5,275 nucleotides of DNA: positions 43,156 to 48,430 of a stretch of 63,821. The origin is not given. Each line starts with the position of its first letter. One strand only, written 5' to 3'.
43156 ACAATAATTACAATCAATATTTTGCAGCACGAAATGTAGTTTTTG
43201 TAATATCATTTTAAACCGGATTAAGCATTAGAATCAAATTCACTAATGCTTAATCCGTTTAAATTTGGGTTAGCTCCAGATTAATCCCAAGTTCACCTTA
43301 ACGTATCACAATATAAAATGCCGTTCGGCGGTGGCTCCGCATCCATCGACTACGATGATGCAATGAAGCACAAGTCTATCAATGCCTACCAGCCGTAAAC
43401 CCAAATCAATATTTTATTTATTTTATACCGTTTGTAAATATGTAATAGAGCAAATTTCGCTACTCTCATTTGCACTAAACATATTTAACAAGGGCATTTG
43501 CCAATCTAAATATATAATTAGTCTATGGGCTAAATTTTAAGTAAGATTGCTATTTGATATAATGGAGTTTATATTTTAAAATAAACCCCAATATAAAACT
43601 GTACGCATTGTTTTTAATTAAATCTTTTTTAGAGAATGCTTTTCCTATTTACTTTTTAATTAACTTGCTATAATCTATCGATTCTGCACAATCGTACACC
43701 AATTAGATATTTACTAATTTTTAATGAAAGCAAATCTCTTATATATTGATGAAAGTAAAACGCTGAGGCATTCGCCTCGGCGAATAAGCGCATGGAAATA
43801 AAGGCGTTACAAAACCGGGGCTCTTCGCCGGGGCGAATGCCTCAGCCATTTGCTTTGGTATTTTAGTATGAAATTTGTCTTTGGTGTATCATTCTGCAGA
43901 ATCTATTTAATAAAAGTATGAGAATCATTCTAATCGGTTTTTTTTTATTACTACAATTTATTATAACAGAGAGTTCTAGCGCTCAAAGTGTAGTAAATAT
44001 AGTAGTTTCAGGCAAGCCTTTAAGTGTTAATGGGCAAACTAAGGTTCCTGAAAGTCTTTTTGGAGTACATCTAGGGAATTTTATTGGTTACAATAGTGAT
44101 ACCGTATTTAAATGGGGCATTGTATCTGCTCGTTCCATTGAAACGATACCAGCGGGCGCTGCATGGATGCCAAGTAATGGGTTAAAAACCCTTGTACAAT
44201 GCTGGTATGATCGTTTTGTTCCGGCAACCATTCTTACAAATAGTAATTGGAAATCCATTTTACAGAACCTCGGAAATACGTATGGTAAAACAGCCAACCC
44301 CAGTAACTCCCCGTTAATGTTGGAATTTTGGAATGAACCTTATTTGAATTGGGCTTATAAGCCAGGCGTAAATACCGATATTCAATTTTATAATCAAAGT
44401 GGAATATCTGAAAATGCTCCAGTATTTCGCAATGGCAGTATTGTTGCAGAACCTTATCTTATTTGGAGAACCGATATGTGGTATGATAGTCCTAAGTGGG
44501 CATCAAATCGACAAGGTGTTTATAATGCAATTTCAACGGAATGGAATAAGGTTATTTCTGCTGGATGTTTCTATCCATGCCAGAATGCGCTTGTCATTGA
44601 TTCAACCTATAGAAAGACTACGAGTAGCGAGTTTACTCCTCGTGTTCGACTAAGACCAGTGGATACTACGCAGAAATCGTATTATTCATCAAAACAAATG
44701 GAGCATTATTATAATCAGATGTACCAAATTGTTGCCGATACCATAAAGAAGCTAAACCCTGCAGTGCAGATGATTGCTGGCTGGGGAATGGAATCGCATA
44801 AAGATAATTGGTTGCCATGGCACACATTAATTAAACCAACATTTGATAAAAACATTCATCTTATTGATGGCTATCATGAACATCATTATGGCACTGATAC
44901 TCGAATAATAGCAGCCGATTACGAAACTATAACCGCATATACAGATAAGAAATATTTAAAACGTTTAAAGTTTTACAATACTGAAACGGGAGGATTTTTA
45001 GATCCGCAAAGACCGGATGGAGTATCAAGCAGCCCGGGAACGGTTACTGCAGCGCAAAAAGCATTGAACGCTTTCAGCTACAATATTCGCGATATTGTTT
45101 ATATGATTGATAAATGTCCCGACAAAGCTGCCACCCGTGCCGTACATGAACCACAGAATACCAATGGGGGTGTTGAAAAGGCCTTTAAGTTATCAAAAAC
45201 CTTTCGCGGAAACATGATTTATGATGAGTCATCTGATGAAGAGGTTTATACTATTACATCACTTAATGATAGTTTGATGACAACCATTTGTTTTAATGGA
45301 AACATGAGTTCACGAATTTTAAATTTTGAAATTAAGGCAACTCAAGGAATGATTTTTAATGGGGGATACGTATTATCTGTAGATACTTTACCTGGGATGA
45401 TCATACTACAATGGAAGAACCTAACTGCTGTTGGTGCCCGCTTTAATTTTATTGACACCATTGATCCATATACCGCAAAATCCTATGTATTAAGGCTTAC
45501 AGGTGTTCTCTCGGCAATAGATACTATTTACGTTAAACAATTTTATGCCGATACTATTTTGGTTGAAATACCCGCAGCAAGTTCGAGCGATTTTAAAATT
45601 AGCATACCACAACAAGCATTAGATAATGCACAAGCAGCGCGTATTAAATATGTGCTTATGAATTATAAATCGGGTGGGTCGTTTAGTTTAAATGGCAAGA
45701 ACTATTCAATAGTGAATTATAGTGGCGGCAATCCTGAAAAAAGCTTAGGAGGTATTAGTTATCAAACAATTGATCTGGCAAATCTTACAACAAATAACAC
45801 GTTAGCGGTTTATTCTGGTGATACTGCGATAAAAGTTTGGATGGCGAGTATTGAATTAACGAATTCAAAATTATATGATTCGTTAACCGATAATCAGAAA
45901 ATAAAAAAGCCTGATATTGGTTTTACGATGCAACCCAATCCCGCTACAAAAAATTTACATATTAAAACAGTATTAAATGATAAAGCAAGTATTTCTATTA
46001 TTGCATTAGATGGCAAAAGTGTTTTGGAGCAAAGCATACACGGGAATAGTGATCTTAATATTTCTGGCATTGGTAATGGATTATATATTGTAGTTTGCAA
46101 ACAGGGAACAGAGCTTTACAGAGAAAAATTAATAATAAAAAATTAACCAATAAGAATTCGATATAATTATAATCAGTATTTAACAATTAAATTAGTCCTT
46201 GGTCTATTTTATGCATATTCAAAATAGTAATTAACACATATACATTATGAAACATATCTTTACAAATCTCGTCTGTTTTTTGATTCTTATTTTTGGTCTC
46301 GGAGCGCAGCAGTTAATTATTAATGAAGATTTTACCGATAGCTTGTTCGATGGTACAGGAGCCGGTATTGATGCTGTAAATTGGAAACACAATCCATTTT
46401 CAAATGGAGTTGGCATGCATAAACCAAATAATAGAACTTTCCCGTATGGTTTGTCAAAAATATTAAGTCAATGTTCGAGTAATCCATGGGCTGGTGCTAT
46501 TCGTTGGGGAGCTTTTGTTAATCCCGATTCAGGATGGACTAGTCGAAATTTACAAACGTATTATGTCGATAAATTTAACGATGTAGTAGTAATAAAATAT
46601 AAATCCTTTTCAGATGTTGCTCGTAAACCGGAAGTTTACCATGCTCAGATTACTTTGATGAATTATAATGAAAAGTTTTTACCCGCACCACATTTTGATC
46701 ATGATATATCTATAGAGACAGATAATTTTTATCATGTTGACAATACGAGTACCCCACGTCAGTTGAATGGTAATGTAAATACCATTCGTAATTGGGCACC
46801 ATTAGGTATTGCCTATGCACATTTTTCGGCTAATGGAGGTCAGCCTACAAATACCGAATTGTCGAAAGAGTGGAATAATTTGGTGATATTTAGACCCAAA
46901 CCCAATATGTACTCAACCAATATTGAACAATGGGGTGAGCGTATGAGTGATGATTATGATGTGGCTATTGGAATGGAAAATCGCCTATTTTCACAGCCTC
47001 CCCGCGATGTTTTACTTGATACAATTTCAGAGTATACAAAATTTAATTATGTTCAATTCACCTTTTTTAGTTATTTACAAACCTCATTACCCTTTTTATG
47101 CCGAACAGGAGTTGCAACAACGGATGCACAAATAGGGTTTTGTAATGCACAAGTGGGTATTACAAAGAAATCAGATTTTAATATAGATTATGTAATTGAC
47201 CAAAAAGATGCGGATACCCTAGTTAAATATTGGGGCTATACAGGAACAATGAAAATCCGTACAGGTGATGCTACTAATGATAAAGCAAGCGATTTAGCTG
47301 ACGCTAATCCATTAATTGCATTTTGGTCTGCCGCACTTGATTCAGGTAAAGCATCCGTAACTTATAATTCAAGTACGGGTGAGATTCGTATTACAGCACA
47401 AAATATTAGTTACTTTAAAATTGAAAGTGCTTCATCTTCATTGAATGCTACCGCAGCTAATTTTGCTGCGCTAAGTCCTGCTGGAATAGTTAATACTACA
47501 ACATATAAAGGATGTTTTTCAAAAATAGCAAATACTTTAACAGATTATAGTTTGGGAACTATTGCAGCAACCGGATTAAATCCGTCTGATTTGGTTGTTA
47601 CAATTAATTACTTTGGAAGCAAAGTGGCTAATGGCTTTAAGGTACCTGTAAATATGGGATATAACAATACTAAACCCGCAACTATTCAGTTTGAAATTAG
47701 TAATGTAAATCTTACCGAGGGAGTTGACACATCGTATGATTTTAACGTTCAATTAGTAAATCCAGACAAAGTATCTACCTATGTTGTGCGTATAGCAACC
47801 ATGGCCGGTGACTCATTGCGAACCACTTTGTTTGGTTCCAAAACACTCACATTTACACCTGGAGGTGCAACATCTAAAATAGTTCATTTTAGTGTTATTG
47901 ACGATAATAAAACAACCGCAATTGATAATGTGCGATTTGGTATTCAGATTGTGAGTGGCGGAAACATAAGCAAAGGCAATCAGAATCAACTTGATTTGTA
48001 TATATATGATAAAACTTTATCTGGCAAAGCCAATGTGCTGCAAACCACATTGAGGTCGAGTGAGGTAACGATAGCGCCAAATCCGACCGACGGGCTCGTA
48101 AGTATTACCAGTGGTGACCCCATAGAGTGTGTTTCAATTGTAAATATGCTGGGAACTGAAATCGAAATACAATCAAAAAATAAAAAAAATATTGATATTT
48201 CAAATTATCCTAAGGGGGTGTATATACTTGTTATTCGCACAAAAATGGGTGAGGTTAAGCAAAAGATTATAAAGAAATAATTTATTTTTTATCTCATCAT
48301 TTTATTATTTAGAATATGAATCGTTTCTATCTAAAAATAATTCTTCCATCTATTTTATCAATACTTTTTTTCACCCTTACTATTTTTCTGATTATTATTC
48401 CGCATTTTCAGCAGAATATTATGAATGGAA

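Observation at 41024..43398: Duplicated ~80-nt element (mini-ORF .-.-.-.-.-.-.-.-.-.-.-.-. plus covarying palindromic hairpin) about 0.5 kb upstream of two consecutive T9SS cargo genes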

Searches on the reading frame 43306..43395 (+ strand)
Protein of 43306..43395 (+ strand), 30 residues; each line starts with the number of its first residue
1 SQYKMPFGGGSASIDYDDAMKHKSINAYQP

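Call 11: search_protein_families(library=ncbifam, proteins=[window:43318-43395:+], max_evalue=1)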
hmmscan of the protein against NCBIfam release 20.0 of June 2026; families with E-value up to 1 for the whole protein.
seq(26 aa): 0 families

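Call 38: search_protein_families(library=pfam, proteins=[window:43318-43395:+], max_evalue=10)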
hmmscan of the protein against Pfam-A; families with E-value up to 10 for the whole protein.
seq(26 aa): 0 families

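Call 55: search_protein_representatives(protein=window:43306-43395:+)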
Query: 30 residues. Proteins with E-value up to 0.001 (for the whole library): 4; up to 1e-10: 1; up to 1e-30: 0. The best 4 are listed.
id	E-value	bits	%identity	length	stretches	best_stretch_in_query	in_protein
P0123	4.5e-13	61.9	47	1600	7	7-27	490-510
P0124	2.8e-04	35.7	47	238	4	6-28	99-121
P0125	3.7e-04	35.4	47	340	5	9-25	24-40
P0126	8.5e-04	34.3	61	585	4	10-27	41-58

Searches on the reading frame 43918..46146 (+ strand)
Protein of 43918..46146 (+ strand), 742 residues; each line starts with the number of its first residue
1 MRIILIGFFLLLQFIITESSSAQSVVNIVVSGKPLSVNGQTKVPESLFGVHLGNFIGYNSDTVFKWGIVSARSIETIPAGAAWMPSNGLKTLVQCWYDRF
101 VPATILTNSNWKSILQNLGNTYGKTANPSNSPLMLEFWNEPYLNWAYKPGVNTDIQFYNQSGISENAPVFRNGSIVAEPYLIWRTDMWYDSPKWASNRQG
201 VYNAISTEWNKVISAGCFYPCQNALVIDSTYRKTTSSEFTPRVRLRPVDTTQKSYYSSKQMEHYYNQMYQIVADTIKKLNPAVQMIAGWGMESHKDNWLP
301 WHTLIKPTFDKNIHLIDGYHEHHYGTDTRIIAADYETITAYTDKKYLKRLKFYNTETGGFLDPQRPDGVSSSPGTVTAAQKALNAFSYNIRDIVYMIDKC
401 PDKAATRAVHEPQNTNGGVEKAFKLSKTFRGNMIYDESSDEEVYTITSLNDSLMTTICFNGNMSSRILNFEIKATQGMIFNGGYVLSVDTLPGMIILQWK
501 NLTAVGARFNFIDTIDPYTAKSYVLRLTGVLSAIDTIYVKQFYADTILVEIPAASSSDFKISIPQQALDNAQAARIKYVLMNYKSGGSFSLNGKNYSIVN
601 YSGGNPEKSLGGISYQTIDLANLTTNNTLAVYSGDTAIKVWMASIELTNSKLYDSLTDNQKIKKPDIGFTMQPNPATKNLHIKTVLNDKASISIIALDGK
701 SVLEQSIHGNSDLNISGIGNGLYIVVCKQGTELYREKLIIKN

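Call 8: search_protein_families(library=pfam, proteins=[window:43918-46146:+], max_evalue=0.01)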
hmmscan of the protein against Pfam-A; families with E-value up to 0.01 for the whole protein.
window:43918-46146:+ (742 aa): 1 family
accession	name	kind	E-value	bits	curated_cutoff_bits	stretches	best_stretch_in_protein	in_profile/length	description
PF18962.6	Por_Secre_tail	-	4.6e-09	36.9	27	1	673-740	3-75/75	Secretion system C-terminal sorting domain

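Call 11: search_protein_families(library=ncbifam, proteins=[window:43918-46146:+], max_evalue=1)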
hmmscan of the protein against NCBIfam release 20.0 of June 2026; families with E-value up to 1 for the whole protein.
window:43918-46146:+ (742 aa): 3 families
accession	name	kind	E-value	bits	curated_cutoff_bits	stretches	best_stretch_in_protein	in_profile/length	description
TIGR04183.1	Por_Secre_tail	domain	8.4e-10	38.5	23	1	673-741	3-72/72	T9SS type A sorting domain-containing protein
NF038113.1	T9SSA_dep_M36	equivalog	1.1e-07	30.4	885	1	668-741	792-869/869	T9SS-dependent M36 family metallopeptidase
NF052644.1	T9SS_DNase_Rie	equivalog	0.001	18.5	260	1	678-739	186-249/251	T9SS-dependent surface endonuclease, AS87_RS02955 family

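Call 59: find_homologous_proteins(query=window:43918-46146:+, max_evalue=1e-10)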
Query window:43918-46146:+ (742 aa): 345 proteins with E <= 1e-10 among 5668 candidates; the best 120 are listed.
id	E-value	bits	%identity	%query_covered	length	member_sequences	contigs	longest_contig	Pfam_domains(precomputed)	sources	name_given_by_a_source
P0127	0.0e+0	1703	100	100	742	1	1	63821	PF18962.8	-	-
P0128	4.3e-221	754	46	100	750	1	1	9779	PF18962.8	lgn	-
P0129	1.3e-216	739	48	98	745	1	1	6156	PF18962.8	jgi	jgi:hypothetical protein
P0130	4.4e-183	628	45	89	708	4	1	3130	-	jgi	jgi:hypothetical protein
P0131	8.9e-177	608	43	96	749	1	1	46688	PF18962.8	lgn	-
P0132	4.8e-176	605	42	96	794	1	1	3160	PF18962.8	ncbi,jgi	jgi:hypothetical protein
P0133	2.1e-173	596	43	94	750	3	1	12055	PF18962.8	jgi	-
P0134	2.3e-173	596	42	96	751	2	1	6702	-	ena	-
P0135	1.2e-172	594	46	80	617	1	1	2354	PF18962.8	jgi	jgi:hypothetical protein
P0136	5.3e-171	589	42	97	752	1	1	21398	PF18962.8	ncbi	-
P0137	4.7e-153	529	39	94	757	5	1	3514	PF18962.8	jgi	-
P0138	1.2e-148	515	40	86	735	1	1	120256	-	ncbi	-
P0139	5.1e-129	450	35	98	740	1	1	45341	PF18962.8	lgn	-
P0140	9.3e-127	442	36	96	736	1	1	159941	PF18962.8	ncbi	-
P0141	8.5e-126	439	37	88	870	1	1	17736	PF01833.31,PF20144.6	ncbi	-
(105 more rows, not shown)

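Call 60: find_encoding_contigs(protein=P0128, flank=10000, max_places=2)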
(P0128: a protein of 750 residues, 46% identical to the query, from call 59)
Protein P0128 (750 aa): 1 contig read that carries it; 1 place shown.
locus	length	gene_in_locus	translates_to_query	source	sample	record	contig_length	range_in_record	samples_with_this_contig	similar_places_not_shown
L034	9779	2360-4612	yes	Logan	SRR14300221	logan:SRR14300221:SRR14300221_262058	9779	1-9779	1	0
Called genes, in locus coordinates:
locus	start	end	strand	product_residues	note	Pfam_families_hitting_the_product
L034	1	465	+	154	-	?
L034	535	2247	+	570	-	PF00128:Alpha-amylase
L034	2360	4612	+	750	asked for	PF18962:Por_Secre_tail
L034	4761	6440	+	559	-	PF18962:Por_Secre_tail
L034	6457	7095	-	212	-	PF02660:G3P_acyltransf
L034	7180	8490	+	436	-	PF00696:AA_kinase, PF02186:TFIIE_beta (faint), PF13840:ACT_7 (faint), PF22468:ACT_9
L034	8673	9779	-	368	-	?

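Call 61: find_encoding_contigs(protein=P0129, flank=10000, max_places=2)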
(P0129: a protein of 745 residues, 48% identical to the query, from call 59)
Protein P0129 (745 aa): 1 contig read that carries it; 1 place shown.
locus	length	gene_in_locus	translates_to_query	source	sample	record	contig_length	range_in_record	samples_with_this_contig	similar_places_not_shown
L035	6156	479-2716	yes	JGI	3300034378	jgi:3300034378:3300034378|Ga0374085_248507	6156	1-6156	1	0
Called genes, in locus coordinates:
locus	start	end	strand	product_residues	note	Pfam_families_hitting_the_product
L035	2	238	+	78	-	?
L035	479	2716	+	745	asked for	PF18962:Por_Secre_tail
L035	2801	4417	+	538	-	PF18962:Por_Secre_tail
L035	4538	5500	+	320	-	-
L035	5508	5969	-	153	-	-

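Call 62: find_encoding_contigs(protein=P0131, flank=10000, max_places=2)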
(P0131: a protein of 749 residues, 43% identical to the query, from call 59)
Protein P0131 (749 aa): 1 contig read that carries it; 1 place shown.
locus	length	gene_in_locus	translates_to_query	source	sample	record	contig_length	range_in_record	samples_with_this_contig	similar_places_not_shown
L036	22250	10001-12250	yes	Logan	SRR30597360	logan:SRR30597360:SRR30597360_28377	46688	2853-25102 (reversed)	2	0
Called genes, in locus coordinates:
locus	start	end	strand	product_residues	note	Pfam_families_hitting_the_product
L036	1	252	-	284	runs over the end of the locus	PF13509:S1_2, PF17783:WHD_CvfB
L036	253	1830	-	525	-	PF03486:HI0933_like (faint), PF28550:DUF8436, PF01494:FAD_binding_3 (faint), PF07992:Pyr_redox_2 (faint), PF00890:FAD_binding_2 (faint), PF01134:GIDA (faint), PF01266:DAO (weak), PF21688:FAD-depend_C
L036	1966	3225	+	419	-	PF00696:AA_kinase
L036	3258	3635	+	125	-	PF00072:Response_reg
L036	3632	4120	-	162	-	-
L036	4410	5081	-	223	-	PF02630:SCO1-SenC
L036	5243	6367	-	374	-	PF01408:GFO_IDH_MocA, PF22725:GFO_IDH_MocA_C3, PF02894:GFO_IDH_MocA_C (weak)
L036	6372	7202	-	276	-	PF01791:DeoC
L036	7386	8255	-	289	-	PF06574:FAD_syn, PF01687:Flavokinase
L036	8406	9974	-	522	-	-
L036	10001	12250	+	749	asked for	PF18962:Por_Secre_tail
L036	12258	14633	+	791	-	PF18962:Por_Secre_tail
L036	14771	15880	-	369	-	PF01208:URO-D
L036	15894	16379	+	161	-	PF08211:dCMP_cyt_deam_2, PF00383:dCMP_cyt_deam_1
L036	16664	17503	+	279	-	PF18962:Por_Secre_tail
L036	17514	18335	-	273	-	PF00929:RNase_T, PF20600:ExoX-like_C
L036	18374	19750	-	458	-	PF01225:Mur_ligase, PF08245:Mur_ligase_M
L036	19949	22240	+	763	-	PF13620:CarboxypepD_reg, PF13715:CarbopepD_reg_2, PF07715:Plug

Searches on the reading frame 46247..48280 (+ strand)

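Call 8: search_protein_families(library=pfam, proteins=[window:46247-48280:+], max_evalue=0.01)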
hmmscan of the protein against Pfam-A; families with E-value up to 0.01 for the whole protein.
window:46247-48280:+ (677 aa): 1 family
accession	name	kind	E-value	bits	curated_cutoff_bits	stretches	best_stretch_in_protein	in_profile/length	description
PF18962.6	Por_Secre_tail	-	3.8e-10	40.3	27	1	611-675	3-74/75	Secretion system C-terminal sorting domain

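Call 11: search_protein_families(library=ncbifam, proteins=[window:46247-48280:+], max_evalue=1)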
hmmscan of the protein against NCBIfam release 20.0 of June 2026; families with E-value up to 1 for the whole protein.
window:46247-48280:+ (677 aa): 3 families
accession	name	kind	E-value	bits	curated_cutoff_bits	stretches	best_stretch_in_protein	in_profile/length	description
TIGR04183.1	Por_Secre_tail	domain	3.4e-11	43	23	1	609-677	1-72/72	T9SS type A sorting domain-containing protein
NF038113.1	T9SSA_dep_M36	equivalog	6.5e-05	21.3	885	1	593-677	779-869/869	T9SS-dependent M36 family metallopeptidase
NF052644.1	T9SS_DNase_Rie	equivalog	0.007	15.7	260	1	626-677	200-251/251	T9SS-dependent surface endonuclease, AS87_RS02955 family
